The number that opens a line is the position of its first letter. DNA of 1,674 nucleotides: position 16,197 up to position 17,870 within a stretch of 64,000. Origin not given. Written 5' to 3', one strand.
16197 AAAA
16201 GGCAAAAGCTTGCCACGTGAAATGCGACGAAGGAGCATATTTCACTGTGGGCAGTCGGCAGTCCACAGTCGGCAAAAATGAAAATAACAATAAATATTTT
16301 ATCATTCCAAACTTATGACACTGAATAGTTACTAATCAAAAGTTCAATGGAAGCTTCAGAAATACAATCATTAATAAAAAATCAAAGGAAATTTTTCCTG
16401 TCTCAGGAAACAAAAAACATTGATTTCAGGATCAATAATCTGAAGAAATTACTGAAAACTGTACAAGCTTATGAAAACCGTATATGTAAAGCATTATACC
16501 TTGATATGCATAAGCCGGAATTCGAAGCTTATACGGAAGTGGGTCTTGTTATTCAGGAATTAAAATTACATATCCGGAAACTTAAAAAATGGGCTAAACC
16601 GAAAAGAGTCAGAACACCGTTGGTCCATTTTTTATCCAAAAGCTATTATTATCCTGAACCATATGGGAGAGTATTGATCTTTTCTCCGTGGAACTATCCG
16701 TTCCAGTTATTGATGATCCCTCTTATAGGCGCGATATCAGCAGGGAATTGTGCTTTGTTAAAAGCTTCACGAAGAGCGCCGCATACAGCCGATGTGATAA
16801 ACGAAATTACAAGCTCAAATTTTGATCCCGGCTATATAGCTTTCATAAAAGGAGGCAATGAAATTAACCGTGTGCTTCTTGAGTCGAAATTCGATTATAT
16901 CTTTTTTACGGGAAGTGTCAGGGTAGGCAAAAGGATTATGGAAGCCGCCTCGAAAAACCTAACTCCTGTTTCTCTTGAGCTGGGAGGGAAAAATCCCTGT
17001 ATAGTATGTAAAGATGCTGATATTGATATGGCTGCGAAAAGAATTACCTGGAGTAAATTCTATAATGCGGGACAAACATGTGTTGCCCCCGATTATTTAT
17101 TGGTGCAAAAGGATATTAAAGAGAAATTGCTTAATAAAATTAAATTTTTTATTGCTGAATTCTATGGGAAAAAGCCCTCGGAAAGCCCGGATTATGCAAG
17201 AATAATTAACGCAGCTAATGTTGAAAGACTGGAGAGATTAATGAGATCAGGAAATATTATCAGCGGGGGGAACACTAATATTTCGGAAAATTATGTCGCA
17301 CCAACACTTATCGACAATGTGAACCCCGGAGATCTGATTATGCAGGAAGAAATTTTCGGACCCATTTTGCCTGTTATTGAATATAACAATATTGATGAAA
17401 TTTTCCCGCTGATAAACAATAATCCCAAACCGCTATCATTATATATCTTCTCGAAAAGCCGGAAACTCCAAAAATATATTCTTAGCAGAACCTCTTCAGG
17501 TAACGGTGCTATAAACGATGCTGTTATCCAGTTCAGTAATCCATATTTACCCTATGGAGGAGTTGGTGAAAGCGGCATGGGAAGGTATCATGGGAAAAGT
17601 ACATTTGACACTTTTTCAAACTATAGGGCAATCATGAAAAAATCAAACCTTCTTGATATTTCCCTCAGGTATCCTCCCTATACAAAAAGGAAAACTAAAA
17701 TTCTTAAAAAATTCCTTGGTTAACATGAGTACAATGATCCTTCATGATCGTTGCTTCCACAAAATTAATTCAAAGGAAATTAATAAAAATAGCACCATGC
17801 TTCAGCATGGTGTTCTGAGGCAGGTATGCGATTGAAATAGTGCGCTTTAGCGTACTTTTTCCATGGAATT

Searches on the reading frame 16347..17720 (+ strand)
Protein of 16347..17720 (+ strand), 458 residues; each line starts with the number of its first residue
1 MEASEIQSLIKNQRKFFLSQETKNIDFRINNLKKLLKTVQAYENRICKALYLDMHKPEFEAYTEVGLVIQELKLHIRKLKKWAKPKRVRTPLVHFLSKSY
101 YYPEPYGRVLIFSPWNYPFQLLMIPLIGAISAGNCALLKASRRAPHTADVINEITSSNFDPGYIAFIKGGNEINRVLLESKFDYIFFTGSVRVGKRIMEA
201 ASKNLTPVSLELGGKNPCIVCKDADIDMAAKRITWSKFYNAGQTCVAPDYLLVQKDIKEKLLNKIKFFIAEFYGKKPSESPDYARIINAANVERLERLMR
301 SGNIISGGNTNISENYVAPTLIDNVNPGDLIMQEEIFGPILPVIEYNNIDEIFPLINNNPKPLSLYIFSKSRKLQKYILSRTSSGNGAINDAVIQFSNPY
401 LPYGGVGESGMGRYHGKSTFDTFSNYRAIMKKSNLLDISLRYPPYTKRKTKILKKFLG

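Call 12: find_related_loci(query=window:16347-17720:+, collection=genome_contigs, flank=10000)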
Query window:16347-17720:+ (458 aa) in genome_contigs; peptide patterns used: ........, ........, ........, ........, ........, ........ (x = any residue, [..] = any of these).
599 stretches matched a pattern (row limit reached: there are more); 589 encode a relative of the query (tblastn E <= 1e-3); the best 80 are kept; 80 distinct loci.
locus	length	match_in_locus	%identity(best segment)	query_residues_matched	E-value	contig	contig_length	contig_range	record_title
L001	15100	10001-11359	55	1-453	2e-174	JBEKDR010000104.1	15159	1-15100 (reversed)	MAG: Bacteroidales bacterium isolate SPRUCE 188 SPRUCE_188_104, whole genome shotgun sequence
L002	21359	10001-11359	54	1-453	4e-168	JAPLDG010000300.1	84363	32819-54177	MAG: Bacteroidetes bacterium isolate LacPavin_0419_WC70L_MAG_45_7 LacPavin_0419_WC70L_scaffold_221858, whole genome shot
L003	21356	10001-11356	56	6-457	3e-165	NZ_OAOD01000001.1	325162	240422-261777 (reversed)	Clostridium peptidivorans isolate src2, whole genome shotgun sequence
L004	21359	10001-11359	54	1-453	1e-164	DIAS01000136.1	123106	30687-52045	MAG TPA_asm: Bacteroidales bacterium UBA5072 UBA5072_contig_4422, whole genome shotgun sequence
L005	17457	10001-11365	53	1-457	4e-164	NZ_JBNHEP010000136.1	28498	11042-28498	Dapis sp. BLCC M229 strain BLCC-M229 NODE_348_length_28498_cov_97.622719, whole genome shotgun sequence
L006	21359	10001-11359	52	1-453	1e-163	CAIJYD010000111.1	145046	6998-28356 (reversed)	MAG: uncultured Bacteroidetes bacterium isolate Loclat_bin-13856 genome assembly, contig: bin-13856:111/135, whole genom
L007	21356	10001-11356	54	6-457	2e-162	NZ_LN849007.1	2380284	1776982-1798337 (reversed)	Clostridium niameyense strain MT5, whole genome shotgun sequence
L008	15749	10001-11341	52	2-448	8e-159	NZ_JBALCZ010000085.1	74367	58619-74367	MAG: Nostoc sp. isolate P12591 bin 6 NODE_142_length_74367_cov_98.070619, whole genome shotgun sequence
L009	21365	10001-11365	52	2-457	2e-158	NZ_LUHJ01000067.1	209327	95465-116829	Anabaena sp. 4-3 contig184, whole genome shotgun sequence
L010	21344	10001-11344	52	9-456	1e-158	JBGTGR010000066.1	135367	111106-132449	MAG: Elainellales cyanobacterium isolate JTS-RE22 k141_6175183, whole genome shotgun sequence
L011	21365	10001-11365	50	5-457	3e-158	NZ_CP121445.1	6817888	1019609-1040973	Anaerocolumna sp. AGMB13025 chromosome, complete genome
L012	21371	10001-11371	51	1-457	2e-157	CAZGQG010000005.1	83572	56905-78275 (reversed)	MAG TPA_asm: uncultured Tissierellaceae bacterium isolate SRP294416_co2_170 genome assembly, contig: NODE_52_length_8357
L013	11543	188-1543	50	6-458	8e-157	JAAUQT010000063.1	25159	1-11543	MAG: Cyanobacteria bacterium RM1_2_2 NODE_583_length_25159_cov_4.196349, whole genome shotgun sequence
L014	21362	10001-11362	49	2-457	3e-156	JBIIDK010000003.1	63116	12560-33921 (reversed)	MAG: Planktothrix sp. isolate ME2000-08-17pf_3300042335_group1_bin17 Rohwer_bin1249_scaffold_144_c1, whole genome shotgu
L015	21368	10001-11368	48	1-458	2e-155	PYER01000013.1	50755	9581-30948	Filamentous cyanobacterium CCT1 NODE_13_length_50755_cov_8.29283_ID_81629, whole genome shotgun sequence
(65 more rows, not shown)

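Call 50: search_protein_families(library=pfam, proteins=[window:16347-17720:+], max_evalue=0.001)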
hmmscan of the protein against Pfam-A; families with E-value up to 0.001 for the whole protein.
window:16347-17720:+ (458 aa): 1 family
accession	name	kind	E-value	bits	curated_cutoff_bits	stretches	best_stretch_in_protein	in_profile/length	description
PF00171.27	Aldedh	-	2e-86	290.8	23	1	3-428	28-460/461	Aldehyde dehydrogenase family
